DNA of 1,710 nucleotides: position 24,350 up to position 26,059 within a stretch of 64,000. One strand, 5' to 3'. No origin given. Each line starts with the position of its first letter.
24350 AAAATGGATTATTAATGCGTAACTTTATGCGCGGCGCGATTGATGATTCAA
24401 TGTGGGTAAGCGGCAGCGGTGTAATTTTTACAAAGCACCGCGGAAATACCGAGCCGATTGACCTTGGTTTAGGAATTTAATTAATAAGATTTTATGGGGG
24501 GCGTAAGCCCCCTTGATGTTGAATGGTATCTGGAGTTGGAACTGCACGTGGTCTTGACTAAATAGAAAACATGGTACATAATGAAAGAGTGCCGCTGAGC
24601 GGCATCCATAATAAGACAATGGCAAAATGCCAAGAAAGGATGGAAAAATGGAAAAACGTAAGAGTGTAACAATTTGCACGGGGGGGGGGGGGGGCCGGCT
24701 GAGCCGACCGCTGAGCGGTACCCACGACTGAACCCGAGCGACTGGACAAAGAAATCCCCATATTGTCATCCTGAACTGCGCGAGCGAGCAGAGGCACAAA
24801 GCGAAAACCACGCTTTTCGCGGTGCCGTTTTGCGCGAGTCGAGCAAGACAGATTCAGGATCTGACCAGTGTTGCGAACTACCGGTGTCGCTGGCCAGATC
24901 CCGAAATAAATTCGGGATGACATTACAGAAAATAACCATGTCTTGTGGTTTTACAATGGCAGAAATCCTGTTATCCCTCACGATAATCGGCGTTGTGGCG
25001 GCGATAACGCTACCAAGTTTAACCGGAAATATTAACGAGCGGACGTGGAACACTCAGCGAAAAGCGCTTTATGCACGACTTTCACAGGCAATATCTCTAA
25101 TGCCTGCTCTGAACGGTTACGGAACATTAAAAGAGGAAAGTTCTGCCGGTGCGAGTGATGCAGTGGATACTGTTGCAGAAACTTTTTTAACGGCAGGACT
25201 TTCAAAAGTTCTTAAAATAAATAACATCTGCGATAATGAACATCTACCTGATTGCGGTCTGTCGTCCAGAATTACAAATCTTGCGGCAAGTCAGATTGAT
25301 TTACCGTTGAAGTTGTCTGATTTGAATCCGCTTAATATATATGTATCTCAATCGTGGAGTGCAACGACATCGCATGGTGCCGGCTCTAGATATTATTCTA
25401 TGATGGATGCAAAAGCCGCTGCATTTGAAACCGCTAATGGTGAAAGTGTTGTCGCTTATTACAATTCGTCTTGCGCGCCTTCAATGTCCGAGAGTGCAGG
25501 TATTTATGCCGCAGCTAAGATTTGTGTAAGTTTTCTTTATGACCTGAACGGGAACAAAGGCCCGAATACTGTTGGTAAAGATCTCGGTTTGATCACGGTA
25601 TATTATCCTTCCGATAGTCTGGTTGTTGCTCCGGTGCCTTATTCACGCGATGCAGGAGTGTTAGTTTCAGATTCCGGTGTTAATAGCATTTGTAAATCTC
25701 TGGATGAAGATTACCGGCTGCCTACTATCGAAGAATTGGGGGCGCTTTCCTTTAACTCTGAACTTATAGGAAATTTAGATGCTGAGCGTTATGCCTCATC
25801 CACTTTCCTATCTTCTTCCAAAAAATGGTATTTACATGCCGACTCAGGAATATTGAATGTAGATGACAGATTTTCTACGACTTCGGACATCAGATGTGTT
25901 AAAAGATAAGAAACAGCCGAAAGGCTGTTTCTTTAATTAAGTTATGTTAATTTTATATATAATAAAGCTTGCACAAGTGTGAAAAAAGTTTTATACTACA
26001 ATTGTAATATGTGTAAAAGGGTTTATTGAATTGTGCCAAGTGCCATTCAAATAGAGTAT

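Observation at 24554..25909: Copy 2: G15 out of frame, no AT-rich leader hairpin, and a conventional 11-aa prepilin start abutting a hairpin stem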

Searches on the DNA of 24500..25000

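Call 41: search_rna_families(source=window, start=24500, end=25000, threshold=evalue, max_evalue=1)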
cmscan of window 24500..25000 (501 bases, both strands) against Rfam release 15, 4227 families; matches with E-value up to 1: 1.
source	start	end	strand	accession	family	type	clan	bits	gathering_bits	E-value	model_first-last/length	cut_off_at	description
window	24695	24823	+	RF02012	group-II-D1D4-7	Intron;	CL00102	16.1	34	0.46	1-151/151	no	Group II catalytic intron D1-D4-7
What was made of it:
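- On Known structured RNA families (Rfam): There is no match in 24500-25000 apart from a chance-level hit at E 0.46 (call 41).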

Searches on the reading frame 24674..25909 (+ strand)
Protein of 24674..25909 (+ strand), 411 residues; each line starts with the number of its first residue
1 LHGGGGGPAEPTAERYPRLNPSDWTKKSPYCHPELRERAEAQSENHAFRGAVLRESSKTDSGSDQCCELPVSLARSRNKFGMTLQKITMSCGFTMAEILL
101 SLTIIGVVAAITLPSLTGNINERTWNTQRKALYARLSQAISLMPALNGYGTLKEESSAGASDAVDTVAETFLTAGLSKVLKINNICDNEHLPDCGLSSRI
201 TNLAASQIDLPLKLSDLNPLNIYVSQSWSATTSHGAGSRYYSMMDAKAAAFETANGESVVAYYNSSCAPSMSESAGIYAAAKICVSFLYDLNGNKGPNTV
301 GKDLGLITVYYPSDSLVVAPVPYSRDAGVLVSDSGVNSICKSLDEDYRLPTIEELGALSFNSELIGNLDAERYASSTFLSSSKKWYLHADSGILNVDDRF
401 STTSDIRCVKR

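Call 11: search_protein_families(library=pfam, proteins=[window:24674-25909:+], max_evalue=0.01)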
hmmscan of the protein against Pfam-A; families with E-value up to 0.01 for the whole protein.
window:24674-25909:+ (411 aa): 2 families
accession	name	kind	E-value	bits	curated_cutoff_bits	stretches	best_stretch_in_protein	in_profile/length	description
PF07603.17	Lcl_C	-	0.0017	19.1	34.9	0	345-410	43-117/117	Lcl C-terminal domain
PF07963.17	N_methyl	-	0.0047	16.9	21.2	1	90-112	4-26/27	Prokaryotic N-terminal methylation motif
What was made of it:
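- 24950..25909 (+): Mature modular pilin of 319 aa. It has the FTMAE... N-terminal helix, a beta-rich middle domain and a C-terminal Lcl_C / C-type-lectin-like domain, followed by the stop codon. Lcl_C is a weak Pfam match (call 11).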

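Call 12: search_protein_families(library=ncbifam, proteins=[window:24674-25909:+], max_evalue=0.01)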
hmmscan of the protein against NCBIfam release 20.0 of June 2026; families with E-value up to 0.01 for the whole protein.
window:24674-25909:+ (411 aa): 5 families
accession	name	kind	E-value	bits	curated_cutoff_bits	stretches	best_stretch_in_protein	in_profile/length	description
TIGR01708.2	typeII_sec_gspH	equivalog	5.2e-05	23.3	80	1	92-140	3-51/169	type II secretion system minor pseudopilin GspH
NF041013.1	T4P_ComGE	equivalog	6.4e-05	23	49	1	92-141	5-54/83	competence type IV pilus minor pilin ComGE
TIGR01710.1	typeII_sec_gspG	equivalog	0.0001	22.4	88.85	1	92-143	2-52/134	type II secretion system major pseudopilin GspG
TIGR02532.1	IV_pilin_GFxxxE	domain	0.00046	19.9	16.3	1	91-113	2-24/24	prepilin-type N-terminal cleavage/methylation domain-containing protein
NF007862.0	PRK10574.1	equivalog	0.0099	16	138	0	91-120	5-34/145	prepilin peptidase-dependent pilin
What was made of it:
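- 24950..25909 (+): TIGR02532 scores 19.9 bits against a cut-off of 16.3 (call 12).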

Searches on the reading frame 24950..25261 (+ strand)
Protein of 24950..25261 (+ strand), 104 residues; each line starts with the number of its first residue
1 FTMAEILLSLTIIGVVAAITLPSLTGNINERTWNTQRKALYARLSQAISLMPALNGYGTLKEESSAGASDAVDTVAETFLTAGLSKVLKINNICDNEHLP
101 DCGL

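Call 16: find_related_loci(query=window:24950-25261:+, collection=genome_contigs, flank=1500)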
Query seq(104 aa) (104 aa) in genome_contigs; peptide patterns used: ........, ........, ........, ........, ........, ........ (x = any residue, [..] = any of these).
549 stretches matched a pattern (row limit reached: there are more); 339 encode a relative of the query (tblastn E <= 1e-3); the best 80 are kept; 80 distinct loci.
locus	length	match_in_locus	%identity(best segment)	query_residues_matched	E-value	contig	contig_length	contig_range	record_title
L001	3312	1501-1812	98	1-104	5e-66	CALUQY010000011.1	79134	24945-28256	MAG: Candidatus Gastranaerophilales bacterium isolate BRZ_KI__bin23 genome assembly, contig: BRZ_KI__NODE_453_length_791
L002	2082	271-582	92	1-104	3e-63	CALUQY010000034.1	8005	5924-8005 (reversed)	MAG: Candidatus Gastranaerophilales bacterium isolate BRZ_KI__bin23 genome assembly, contig: BRZ_KI__NODE_10793_length_8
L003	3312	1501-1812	92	1-104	1e-62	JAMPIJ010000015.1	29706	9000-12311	MAG: Fusobacterium sp. isolate NALB_7963_5 Scaffold_#15__SCF_015___29706_bp, whole genome shotgun sequence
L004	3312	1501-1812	89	1-104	5e-62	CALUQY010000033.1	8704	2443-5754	MAG: Candidatus Gastranaerophilales bacterium isolate BRZ_KI__bin23 genome assembly, contig: BRZ_KI__NODE_9726_length_87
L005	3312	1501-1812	92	1-104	5e-62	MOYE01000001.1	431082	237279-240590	MAG: Candidatus Gastranaerophilus phascolarctosicola isolate Zag_221 Contig_10955, whole genome shotgun sequence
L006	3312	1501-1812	91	1-104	1e-61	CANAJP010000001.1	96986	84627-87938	MAG TPA_asm: uncultured Candidatus Melainabacteria bacterium isolate SRR15194756_bin.10_metawrap_v1.3_MAG genome assembl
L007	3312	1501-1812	91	1-104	1e-61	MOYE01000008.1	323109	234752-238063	MAG: Candidatus Gastranaerophilus phascolarctosicola isolate Zag_221 Contig_2846, whole genome shotgun sequence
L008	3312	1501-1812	90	1-104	2e-61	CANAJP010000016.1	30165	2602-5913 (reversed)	MAG TPA_asm: uncultured Candidatus Melainabacteria bacterium isolate SRR15194756_bin.10_metawrap_v1.3_MAG genome assembl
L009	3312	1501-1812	89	1-104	7e-62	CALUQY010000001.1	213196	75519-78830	MAG: Candidatus Gastranaerophilales bacterium isolate BRZ_KI__bin23 genome assembly, contig: BRZ_KI__NODE_34_length_2131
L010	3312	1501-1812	89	1-104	3e-61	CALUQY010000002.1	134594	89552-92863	MAG: Candidatus Gastranaerophilales bacterium isolate BRZ_KI__bin23 genome assembly, contig: BRZ_KI__NODE_135_length_134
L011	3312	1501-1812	90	1-104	8e-61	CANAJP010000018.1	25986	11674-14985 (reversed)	MAG TPA_asm: uncultured Candidatus Melainabacteria bacterium isolate SRR15194756_bin.10_metawrap_v1.3_MAG genome assembl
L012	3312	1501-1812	89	1-104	4e-61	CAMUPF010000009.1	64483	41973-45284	MAG TPA_asm: uncultured Candidatus Melainabacteria bacterium isolate SRR14038243_bin.54_metawrap_v1.3_MAG genome assembl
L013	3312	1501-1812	90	1-104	8e-61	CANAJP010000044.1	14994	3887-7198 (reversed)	MAG TPA_asm: uncultured Candidatus Melainabacteria bacterium isolate SRR15194756_bin.10_metawrap_v1.3_MAG genome assembl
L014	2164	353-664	90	1-104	3e-61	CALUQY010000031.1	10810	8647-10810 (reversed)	MAG: Candidatus Gastranaerophilales bacterium isolate BRZ_KI__bin23 genome assembly, contig: BRZ_KI__NODE_7498_length_10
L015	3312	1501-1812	90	1-104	4e-61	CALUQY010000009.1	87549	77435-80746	MAG: Candidatus Gastranaerophilales bacterium isolate BRZ_KI__bin23 genome assembly, contig: BRZ_KI__NODE_377_length_875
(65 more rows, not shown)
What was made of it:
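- Closest known: Neisseria pilC phase variation. Different: At least 26 loci from one MAG appear among the best 80 (call 16).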

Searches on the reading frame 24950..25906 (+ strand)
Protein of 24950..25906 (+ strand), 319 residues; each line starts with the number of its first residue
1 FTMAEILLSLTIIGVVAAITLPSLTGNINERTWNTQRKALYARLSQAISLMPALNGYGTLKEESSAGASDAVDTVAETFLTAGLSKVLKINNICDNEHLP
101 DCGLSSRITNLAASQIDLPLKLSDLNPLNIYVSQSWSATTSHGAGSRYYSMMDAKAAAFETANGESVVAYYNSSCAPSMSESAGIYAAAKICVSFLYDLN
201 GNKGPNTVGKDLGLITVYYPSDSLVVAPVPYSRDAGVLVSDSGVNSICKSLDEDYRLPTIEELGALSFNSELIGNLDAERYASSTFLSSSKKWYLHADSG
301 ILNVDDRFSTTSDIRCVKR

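Call 54: predict_structure(alignment_id=A2)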
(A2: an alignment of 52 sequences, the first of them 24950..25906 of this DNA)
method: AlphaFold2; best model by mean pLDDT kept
length: 319 residues; sequences in the alignment: 52
mean_pLDDT: 84.1   pTM: 0.82
mean pLDDT of the five models: 84.1, 81.9, 81.6, 80.8, 79.7
residues with pLDDT >= 90: 183; 70-90: 80; 50-70: 35; < 50: 21
segments of 3 or more residues with pLDDT < 50: 1-3, 14-25, 134-136
pLDDT, mean of each block of 10 residues (from residue 1): 50 48 53 84 96 91 76 92 97 95 92 93 80 52 58 91 94 91 89 94 79 95 94 81 84 94 95 88 93 91 89 90
secondary structure, 60 per line:
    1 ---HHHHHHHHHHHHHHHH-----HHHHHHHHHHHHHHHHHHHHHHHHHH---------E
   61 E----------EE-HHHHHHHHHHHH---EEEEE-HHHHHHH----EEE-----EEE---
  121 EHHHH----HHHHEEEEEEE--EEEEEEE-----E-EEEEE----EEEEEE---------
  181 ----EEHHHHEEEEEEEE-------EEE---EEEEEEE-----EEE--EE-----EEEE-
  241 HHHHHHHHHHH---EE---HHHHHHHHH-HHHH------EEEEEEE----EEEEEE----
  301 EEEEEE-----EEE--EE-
elements in order: H4-19 H25-50 H75-86 E90-94 H96-102 E107-109 E115-117 H122-125 H130-133 E134-140 E143-149 E157-161 E166-171 H187-190 E191-198 E206-208 E212-218 E224-226 E236-239 H241-251 H260-268 H270-273 E280-286 E291-296 E301-306 E312-314
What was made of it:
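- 24950..25909 (+): The AF2 model has pLDDT 84 (call 54).
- On Type IV pilin / class III signal peptide (prepilin) proteins: The AF2 model has helices at 4-19 and 25-50 followed by beta-rich domains (pLDDT 84, call 54).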

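Call 58: fold_search(model_id=the predicted structure, library=pdb)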
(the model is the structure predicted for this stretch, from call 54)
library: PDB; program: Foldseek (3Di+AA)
matches with E <= 10: 238; with E <= 0.001: 1
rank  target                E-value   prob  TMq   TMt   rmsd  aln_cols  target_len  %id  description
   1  8q4e_A                3.8e-05  1.00  0.27  0.63   2.0       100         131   24  Structure of Legionella pneumophila Lcl C-terminal domain (released 2023-12-27)
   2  8oks_B                3.5e-03  1.00  0.21  0.56   3.6        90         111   13  Crystal structure of Bdellovibrio bacteriovorus Bd2740 C-terminal domain (released 2023-10-25)
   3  1oz7_B                2.5e-02  1.00  0.23  0.55   3.7       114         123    8  Crystal structure of Echicetin from the venom of Indian saw-scaled viper (Echis carinatus) at 2.4 resolution (released 2003-12-30)
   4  8oks_A                3.1e-02  0.99  0.22  0.57   7.9       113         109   11  Crystal structure of Bdellovibrio bacteriovorus Bd2740 C-terminal domain (released 2023-10-25)
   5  2e3x_C                3.1e-02  0.97  0.21  0.50   5.9       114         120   10  Crystal structure of Russell's viper venom metalloproteinase (released 2007-12-11)
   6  1jwi_B                4.0e-02  0.99  0.22  0.52   4.8       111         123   11  Crystal Structure of Bitiscetin, a von Willeband Factor-dependent Platelet Aggregation Inducer. (released 2001-11-28)
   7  1fvu_B                4.0e-02  0.98  0.22  0.51   4.9       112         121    6  CRYSTAL STRUCTURE OF BOTROCETIN (released 2001-02-14)
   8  1ixx_B                4.3e-02  0.96  0.21  0.49   7.2       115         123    8  CRYSTAL STRUCTURE OF COAGULATION FACTORS IX/X-BINDING PROTEIN (IX/X-BP) FROM VENOM OF HABU SNAKE WITH A HETERODIMER OF (released 1998-05-06)
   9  1c3a_B                4.5e-02  0.99  0.22  0.51   6.3       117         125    8  CRYSTAL STRUCTURE OF FLAVOCETIN-A FROM THE HABU SNAKE VENOM, A NOVEL CYCLIC TETRAMER OF C-TYPE LECTIN-LIKE HETERODIMER (released 2000-03-06)
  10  5n40                  6.9e-02  0.35  0.22  0.20  17.9       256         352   11  Structure of Yersinia pseudotuberculosis adhesin InvE (released 2017-04-12)
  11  1ukm_B                9.4e-02  0.94  0.22  0.49   5.6       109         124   11  Crystal structure of EMS16, an Antagonist of collagen receptor integrin alpha2beta1 (GPIa/IIa) (released 2003-11-04)
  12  1iod_B                9.4e-02  0.93  0.22  0.51   5.8       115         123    8  CRYSTAL STRUCTURE OF THE COMPLEX BETWEEN THE COAGULATION FACTOR X BINDING PROTEIN FROM SNAKE VENOM AND THE GLA DOMAIN  (released 2001-06-27)
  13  7qaj_B                1.1e-01  0.89  0.21  0.48   7.0       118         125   14  ZK002 with Anti-angiogenic and Anti-inflamamtory Properties (released 2023-06-14)
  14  3wwk_A                1.1e-01  0.85  0.21  0.44   6.1       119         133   13  Crystal structure of CLEC-2 in complex with rhodocytin (released 2014-10-22)
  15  1uos_B                1.2e-01  0.96  0.22  0.53   5.4       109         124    7  The Crystal Structure of the Snake Venom Toxin Convulxin (released 2003-10-14)
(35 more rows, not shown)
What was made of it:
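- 24950..25909 (+): Foldseek hits 8q4e at E 3.8e-5 (call 58).
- Closest known: Legionella pneumophila Lcl C-terminal domain. Same: The fold of the C-terminal ~100 residues of copy 2 matches it (Foldseek E 3.8e-5, rmsd 2.0 A over 100 columns, call 58).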
